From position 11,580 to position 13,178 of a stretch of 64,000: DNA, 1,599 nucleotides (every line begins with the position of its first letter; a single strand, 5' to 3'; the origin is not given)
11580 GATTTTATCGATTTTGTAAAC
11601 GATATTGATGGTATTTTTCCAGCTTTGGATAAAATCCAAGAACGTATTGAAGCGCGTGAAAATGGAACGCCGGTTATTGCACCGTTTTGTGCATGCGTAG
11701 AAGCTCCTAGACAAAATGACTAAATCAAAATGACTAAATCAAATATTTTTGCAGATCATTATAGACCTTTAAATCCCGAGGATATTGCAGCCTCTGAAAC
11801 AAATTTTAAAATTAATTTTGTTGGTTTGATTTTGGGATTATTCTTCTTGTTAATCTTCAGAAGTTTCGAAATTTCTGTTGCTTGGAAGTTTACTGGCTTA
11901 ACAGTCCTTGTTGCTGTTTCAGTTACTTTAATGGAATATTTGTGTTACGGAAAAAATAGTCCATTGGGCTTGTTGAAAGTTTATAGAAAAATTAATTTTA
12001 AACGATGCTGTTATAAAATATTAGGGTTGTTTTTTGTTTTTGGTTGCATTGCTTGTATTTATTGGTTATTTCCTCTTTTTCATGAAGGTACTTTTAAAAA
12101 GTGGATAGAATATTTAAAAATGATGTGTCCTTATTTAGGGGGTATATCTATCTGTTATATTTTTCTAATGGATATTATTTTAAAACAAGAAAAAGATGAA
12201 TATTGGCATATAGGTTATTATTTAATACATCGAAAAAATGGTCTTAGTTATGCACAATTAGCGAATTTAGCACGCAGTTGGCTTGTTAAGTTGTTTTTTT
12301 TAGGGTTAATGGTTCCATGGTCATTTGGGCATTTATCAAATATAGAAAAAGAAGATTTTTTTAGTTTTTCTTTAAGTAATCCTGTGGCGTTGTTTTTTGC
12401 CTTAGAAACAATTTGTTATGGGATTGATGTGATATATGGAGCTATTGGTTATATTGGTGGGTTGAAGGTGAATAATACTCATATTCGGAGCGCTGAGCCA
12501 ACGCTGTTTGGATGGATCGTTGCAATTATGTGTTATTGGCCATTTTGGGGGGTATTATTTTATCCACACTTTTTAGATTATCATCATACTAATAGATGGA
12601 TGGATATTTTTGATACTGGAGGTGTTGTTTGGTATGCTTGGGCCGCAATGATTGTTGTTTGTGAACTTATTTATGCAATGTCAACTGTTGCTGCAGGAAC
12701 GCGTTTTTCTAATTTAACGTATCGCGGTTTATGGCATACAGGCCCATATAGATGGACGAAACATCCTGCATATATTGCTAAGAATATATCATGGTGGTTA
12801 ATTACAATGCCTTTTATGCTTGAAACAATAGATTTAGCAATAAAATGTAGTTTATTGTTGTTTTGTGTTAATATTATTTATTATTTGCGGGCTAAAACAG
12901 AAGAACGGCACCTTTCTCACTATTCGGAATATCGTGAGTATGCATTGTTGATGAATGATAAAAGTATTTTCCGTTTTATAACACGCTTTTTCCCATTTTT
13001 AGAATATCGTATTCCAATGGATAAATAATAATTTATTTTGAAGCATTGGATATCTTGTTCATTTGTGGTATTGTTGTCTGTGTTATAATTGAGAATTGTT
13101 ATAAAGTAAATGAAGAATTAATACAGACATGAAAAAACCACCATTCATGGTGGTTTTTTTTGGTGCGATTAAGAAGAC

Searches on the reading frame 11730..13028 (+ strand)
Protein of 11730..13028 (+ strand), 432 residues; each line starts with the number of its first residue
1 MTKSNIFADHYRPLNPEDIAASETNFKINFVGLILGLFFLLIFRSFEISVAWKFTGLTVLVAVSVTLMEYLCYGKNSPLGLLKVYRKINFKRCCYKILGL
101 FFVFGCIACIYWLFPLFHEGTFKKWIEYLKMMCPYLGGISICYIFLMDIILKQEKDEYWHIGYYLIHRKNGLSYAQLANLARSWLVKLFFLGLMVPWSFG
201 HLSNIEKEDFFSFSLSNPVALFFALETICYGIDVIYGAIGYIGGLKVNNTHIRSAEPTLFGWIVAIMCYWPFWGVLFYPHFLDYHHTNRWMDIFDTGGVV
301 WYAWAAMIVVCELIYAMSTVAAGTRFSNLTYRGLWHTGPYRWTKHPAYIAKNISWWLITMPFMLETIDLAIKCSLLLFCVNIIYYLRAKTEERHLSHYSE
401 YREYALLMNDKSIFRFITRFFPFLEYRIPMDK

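Call 39: search_protein_families(library=pfam, proteins=[window:11730-13028:+], max_evalue=0.001)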
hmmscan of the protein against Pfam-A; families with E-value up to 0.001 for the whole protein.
window:11730-13028:+ (432 aa): 3 families
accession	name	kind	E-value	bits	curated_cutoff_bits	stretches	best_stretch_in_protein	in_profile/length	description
PF04140.19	ICMT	-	6.9e-07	30.1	24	1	323-397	20-95/95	Isoprenylcysteine carboxyl methyltransferase (ICMT) family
PF04191.18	PEMT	-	0.0002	22.2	25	0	322-397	31-100/105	Phospholipid methyltransferase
PF06966.17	DUF1295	-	0.00066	19.7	20.4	0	332-405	152-232/235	Protein of unknown function (DUF1295)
